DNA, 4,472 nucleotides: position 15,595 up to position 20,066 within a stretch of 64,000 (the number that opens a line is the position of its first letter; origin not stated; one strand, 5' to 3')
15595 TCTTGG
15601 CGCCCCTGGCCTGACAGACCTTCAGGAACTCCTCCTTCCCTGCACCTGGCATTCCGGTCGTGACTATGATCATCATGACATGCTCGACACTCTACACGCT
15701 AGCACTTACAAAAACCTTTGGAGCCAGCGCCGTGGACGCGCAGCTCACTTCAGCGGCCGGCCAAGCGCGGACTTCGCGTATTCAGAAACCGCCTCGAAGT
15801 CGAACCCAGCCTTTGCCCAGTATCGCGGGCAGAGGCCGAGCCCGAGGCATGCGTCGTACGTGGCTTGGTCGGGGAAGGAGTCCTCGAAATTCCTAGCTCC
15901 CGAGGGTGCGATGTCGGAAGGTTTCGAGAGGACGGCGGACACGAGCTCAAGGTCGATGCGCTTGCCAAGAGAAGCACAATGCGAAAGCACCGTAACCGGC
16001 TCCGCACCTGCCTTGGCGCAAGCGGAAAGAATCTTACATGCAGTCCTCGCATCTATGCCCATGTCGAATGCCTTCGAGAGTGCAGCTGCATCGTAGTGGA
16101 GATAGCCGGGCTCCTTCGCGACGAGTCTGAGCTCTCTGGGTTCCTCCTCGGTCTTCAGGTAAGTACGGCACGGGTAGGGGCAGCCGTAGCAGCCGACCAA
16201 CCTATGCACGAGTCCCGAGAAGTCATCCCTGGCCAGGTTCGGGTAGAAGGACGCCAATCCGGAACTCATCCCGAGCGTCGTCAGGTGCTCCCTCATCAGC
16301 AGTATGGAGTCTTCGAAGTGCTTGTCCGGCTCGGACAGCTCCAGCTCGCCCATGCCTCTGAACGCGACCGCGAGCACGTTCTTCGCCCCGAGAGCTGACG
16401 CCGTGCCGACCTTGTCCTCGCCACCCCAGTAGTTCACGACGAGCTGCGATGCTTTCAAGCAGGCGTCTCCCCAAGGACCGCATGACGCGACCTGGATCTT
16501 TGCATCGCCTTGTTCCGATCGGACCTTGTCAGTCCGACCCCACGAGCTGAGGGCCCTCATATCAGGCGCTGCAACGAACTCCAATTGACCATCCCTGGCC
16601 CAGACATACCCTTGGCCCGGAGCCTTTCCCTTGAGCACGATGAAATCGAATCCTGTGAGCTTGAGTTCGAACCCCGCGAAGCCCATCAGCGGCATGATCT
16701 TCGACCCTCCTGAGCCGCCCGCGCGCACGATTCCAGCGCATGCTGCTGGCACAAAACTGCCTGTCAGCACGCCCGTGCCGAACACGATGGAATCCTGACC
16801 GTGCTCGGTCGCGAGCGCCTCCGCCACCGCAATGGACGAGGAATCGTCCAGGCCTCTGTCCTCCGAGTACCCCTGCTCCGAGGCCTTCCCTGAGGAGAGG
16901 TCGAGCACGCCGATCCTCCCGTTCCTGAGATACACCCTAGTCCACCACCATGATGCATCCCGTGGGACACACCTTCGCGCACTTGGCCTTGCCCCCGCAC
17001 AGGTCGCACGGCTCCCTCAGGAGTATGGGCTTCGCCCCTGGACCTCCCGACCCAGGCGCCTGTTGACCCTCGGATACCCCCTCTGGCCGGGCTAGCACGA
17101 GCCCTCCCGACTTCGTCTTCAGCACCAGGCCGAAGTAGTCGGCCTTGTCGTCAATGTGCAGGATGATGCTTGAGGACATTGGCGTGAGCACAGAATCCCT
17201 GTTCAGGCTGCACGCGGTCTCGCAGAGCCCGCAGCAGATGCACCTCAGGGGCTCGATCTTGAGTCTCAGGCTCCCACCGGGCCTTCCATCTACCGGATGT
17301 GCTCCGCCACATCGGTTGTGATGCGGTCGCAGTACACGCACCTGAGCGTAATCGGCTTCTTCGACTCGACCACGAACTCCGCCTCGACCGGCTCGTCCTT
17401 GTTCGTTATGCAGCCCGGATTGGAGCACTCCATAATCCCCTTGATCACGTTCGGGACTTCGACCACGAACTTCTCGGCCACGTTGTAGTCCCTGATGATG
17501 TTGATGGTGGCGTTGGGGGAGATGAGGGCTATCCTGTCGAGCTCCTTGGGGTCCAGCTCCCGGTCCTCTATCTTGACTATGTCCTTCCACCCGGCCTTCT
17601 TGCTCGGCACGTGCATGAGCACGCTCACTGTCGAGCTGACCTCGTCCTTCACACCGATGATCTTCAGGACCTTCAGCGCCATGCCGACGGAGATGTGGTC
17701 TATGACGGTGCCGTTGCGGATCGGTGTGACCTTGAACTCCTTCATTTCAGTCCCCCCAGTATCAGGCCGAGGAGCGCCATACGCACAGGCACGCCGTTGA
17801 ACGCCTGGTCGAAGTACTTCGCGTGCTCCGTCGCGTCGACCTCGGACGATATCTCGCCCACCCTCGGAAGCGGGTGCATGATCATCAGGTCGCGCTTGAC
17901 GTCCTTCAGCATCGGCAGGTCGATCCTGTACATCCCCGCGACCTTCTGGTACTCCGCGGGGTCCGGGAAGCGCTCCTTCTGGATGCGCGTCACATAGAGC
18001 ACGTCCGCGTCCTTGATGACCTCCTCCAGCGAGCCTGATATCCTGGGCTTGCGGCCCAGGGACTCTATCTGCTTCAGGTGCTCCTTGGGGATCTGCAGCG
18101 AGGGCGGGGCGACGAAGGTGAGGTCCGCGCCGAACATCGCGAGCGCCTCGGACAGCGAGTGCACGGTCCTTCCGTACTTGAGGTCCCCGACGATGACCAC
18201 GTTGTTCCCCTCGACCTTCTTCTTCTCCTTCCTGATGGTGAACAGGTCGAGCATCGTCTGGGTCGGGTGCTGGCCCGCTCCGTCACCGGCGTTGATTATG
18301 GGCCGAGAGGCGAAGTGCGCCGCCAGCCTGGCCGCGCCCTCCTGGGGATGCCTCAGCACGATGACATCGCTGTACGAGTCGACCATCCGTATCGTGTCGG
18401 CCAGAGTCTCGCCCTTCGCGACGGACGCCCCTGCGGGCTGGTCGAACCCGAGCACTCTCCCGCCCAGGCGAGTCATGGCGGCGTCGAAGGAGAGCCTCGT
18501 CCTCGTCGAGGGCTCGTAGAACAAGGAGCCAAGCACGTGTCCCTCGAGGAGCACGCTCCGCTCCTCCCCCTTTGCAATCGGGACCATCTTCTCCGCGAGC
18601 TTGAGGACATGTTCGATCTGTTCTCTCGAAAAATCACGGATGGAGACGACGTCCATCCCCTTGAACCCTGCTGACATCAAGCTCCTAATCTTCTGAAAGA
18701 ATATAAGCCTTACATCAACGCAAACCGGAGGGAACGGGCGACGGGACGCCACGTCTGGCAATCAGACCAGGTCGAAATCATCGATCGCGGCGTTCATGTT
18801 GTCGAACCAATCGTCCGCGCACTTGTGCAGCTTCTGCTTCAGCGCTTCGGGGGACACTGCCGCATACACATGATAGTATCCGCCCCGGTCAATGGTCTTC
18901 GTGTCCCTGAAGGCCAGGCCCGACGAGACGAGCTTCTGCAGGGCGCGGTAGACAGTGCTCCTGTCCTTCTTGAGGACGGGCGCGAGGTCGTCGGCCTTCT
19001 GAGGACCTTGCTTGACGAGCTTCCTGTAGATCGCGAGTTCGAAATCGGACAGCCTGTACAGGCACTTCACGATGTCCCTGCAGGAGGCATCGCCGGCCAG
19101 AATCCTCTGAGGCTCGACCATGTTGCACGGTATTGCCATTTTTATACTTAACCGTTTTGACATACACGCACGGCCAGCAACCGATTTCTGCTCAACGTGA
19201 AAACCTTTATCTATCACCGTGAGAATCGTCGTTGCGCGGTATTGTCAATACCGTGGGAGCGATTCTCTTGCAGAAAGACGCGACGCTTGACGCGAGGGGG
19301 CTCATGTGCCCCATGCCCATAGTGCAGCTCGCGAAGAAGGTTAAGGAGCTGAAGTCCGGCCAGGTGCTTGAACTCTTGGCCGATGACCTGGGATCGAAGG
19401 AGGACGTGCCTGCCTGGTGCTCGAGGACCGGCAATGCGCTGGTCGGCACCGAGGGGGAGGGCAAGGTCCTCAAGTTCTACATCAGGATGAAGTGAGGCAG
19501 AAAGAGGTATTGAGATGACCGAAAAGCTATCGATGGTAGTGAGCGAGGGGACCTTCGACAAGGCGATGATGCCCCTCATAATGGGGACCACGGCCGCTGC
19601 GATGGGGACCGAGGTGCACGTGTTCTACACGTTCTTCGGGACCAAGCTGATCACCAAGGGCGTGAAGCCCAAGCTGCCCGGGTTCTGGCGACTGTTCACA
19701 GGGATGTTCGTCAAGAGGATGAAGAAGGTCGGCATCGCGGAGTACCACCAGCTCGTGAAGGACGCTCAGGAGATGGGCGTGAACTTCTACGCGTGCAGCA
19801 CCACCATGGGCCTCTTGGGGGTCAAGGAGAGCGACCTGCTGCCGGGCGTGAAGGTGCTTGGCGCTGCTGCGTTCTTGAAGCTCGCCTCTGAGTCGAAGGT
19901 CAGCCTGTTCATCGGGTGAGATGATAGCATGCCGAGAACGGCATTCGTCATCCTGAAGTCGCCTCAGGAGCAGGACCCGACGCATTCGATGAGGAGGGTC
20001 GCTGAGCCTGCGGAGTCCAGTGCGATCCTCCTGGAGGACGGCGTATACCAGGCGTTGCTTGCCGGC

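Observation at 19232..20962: Compact five-gene sulfur-relay cluster: tusA, a COG2210 DsrE-like gene, dsrH, dsrE, dsrF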

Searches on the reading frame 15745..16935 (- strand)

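Call 72: search_protein_families(library=ncbifam, proteins=[window:15745-16935:-], max_evalue=0.00001)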
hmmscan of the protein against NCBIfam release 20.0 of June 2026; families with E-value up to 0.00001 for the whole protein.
window:15745-16935:- (396 aa): 1 family
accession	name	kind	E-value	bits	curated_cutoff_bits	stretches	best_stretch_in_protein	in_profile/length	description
NF007354.0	PRK09849.1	equivalog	2.5e-09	36.3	868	1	46-204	57-216/703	aldehyde ferredoxin oxidoreductase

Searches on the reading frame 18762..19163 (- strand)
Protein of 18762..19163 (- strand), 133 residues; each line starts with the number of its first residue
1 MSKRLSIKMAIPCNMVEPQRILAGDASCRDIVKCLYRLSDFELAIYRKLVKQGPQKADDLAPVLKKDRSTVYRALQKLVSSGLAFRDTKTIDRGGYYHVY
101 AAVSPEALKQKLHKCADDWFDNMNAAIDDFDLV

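Call 65: search_solved_structures(query=window:18765-19163:-, max_evalue=1, show_alignments=2)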
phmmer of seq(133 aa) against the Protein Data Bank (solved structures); distinct sequences matched with E-value up to 1: 12.
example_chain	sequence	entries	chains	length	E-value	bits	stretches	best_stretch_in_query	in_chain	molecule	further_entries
3r0a_A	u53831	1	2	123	1.2e-09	41.9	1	27-129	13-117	Putative transcriptional regulator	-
2d1h_A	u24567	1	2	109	7.5e-09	39.3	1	27-116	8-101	109aa long hypothetical transcriptional regulator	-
3s2w_A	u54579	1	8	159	3.1e-06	30.8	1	47-129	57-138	Transcriptional regulator, MarR family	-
2lvs_A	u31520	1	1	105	0.0016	22.1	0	43-84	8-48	Putative uncharacterized protein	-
2a61_A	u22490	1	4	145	0.031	17.9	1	40-113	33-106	transcriptional regulator Tm0710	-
1sfx_A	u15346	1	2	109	0.067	16.8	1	30-110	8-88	Conserved hypothetical protein AF2008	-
5eri_A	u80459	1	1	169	0.091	16.4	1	57-99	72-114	MarR family transcriptional regulator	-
3bpv_A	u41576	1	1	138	0.12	16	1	37-98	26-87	Transcriptional regulator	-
3bpx_A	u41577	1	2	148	0.14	15.8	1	37-97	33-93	Transcriptional regulator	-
2eth_A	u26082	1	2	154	0.21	15.2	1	42-101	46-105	transcriptional regulator, putative, Mar family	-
8xt8_A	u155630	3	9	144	0.65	13.6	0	41-124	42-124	MarR family transcriptional regulator | MarR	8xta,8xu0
8xt8_B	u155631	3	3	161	0.81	13.3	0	42-123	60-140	MarR family transcriptional regulator | MarR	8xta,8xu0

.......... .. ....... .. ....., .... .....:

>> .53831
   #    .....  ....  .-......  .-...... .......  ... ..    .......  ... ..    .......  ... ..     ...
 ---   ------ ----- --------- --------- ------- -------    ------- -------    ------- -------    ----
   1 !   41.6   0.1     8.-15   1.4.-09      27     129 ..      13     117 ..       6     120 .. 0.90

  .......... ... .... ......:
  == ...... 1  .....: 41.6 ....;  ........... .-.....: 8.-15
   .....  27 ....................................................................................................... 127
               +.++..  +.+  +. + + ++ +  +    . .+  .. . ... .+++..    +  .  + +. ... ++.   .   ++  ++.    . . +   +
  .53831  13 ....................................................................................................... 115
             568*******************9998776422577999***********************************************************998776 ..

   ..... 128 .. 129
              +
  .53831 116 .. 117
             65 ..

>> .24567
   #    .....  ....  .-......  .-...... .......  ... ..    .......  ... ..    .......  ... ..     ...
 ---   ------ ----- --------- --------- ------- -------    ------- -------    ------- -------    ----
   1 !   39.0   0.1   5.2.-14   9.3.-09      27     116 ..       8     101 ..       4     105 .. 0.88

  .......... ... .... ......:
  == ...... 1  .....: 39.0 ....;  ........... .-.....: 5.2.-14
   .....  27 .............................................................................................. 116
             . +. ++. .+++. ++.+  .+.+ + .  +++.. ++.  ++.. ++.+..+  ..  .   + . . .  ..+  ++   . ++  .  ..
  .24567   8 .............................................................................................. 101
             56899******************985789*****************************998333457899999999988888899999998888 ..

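Call 72: search_protein_families(library=ncbifam, proteins=[window:18762-19163:-], max_evalue=0.00001)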
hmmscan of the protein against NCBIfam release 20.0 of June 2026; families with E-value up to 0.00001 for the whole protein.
window:18762-19163:- (133 aa): 2 families
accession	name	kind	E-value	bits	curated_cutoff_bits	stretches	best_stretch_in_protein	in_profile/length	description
NF053606.1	Sta1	subfamily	1.4e-17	63.6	80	1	25-118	5-99/100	Sta1 family transcriptional regulator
NF040939.2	trans_reg_lrs14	equivalog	3.3e-13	49.5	90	1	27-114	8-97/103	Lrs14 family HTH-type transcriptional regulator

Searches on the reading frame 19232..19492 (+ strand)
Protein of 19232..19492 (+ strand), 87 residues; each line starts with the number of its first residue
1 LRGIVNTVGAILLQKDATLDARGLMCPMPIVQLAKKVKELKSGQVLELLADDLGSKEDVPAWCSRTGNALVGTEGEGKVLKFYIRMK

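Call 3: search_protein_families(library=pfam, proteins=[window:19232-19492:+], max_evalue=0.1)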
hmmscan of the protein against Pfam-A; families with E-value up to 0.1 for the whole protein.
seq(87 aa): 2 families
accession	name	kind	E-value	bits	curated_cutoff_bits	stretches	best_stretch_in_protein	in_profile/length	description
PF01206.22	TusA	-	1.4e-24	86.1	28.6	1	18-85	2-69/70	Sulfurtransferase TusA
PF10006.14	DUF2249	-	0.0029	17.8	29.5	1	18-51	1-34/70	Uncharacterized conserved protein (DUF2249)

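Call 4: search_protein_families(library=ncbifam, proteins=[window:19232-19492:+], max_evalue=0.1)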
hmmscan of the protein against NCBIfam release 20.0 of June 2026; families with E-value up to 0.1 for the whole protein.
seq(87 aa): 5 families
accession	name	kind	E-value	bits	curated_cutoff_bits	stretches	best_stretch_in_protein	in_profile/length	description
NF001423.0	PRK00299.1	equivalog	4.8e-16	58.3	78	1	12-86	5-79/82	sulfurtransferase TusA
NF008242.0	PRK11018.1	equivalog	1e-10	41.1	79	1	14-85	6-77/78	sulfurtransferase-like selenium metabolism protein YedF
TIGR03527.1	selenium_YedF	equivalog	2.5e-06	27.5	110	1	19-83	1-65/194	sulfurtransferase-like selenium metabolism protein YedF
NF049973.1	radical_Rv1681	equivalog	5e-05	22.4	380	1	30-76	2-48/326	Rv1681 family radical SAM protein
NF041048.1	TusA_like_YeeD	exception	0.0013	18.4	147.5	1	19-70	4-55/72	thiosulfate utilization sulfurtransferase TsuB/YeeD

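Call 66: search_solved_structures(query=window:19268-19492:+, max_evalue=0.001, show_alignments=1)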
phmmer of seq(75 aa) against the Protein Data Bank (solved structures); distinct sequences matched with E-value up to 0.001: 5.
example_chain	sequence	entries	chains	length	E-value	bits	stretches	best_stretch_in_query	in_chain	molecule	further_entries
1pav_A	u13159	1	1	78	2.1e-13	53.2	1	3-62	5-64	Hypothetical protein Ta1170/Ta1414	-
1dcj_A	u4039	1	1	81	5.8e-12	48.6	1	3-73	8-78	YHHP PROTEIN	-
3lvj_C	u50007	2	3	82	6e-12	48.6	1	3-73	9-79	Sulfurtransferase tusA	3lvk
1jdq_A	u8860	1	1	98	5.6e-08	36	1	4-75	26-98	HYPOTHETICAL PROTEIN TM0983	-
1je3_A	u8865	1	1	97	0.00012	25.5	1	4-73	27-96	HYPOTHETICAL 8.6 KDA PROTEIN IN AMYA-FLIE INTERGENIC REGION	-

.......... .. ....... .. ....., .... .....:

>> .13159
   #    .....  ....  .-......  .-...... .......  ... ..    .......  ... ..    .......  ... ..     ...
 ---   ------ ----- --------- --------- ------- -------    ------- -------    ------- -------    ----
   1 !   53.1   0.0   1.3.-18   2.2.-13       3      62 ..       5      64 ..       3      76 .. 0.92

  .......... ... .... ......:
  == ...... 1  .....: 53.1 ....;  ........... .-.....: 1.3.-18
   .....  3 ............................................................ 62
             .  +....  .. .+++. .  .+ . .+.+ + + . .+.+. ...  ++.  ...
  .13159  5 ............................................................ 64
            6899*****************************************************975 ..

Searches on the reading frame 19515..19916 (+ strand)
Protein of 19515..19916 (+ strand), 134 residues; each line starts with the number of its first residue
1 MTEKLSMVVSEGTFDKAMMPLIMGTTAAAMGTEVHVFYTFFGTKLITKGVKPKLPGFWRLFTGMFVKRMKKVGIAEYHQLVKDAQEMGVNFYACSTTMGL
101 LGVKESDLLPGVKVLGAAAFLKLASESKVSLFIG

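Call 3: search_protein_families(library=pfam, proteins=[window:19515-19916:+], max_evalue=0.1)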
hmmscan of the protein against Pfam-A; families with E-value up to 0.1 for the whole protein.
seq(134 aa): 2 families
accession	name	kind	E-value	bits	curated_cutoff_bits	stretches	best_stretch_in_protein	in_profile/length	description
PF13686.11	DrsE_2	-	9.7e-33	113.8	25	2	59-132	83-156/156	DsrE/DsrF/DrsH-like family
PF02635.20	DsrE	-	1.9e-11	44.6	22.7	1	8-127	6-110/116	DsrE/DsrF-like family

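Call 4: search_protein_families(library=ncbifam, proteins=[window:19515-19916:+], max_evalue=0.1)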
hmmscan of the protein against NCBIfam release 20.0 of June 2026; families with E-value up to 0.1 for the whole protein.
seq(134 aa): 1 family
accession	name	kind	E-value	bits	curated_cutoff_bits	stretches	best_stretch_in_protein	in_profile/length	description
NF047629.1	SulfCarrDsrE2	equivalog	2.3e-27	96.1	210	2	53-133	79-159/159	sulfur carrier protein DsrE2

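Call 14: search_solved_structures(query=window:19515-19916:+, max_evalue=1, show_alignments=2)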
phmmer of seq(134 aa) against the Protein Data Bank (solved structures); distinct sequences matched with E-value up to 1: 5.
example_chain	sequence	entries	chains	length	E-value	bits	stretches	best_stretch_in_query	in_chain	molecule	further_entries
2qs7_A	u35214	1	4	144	5.7e-19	71.7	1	3-132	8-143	Uncharacterized protein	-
3pnx_A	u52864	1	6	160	1.2e-12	51.3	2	64-133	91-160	Putative sulfurtransferase dsrE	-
3mc3_A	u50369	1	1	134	4.3e-07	33.3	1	3-132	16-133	DsrE/DsrF-like family protein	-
1l1s_A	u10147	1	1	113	0.025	17.9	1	75-117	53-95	hypothetical protein MTH1491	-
1ebd_A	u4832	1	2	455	0.038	17.3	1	27-87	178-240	DIHYDROLIPOAMIDE DEHYDROGENASE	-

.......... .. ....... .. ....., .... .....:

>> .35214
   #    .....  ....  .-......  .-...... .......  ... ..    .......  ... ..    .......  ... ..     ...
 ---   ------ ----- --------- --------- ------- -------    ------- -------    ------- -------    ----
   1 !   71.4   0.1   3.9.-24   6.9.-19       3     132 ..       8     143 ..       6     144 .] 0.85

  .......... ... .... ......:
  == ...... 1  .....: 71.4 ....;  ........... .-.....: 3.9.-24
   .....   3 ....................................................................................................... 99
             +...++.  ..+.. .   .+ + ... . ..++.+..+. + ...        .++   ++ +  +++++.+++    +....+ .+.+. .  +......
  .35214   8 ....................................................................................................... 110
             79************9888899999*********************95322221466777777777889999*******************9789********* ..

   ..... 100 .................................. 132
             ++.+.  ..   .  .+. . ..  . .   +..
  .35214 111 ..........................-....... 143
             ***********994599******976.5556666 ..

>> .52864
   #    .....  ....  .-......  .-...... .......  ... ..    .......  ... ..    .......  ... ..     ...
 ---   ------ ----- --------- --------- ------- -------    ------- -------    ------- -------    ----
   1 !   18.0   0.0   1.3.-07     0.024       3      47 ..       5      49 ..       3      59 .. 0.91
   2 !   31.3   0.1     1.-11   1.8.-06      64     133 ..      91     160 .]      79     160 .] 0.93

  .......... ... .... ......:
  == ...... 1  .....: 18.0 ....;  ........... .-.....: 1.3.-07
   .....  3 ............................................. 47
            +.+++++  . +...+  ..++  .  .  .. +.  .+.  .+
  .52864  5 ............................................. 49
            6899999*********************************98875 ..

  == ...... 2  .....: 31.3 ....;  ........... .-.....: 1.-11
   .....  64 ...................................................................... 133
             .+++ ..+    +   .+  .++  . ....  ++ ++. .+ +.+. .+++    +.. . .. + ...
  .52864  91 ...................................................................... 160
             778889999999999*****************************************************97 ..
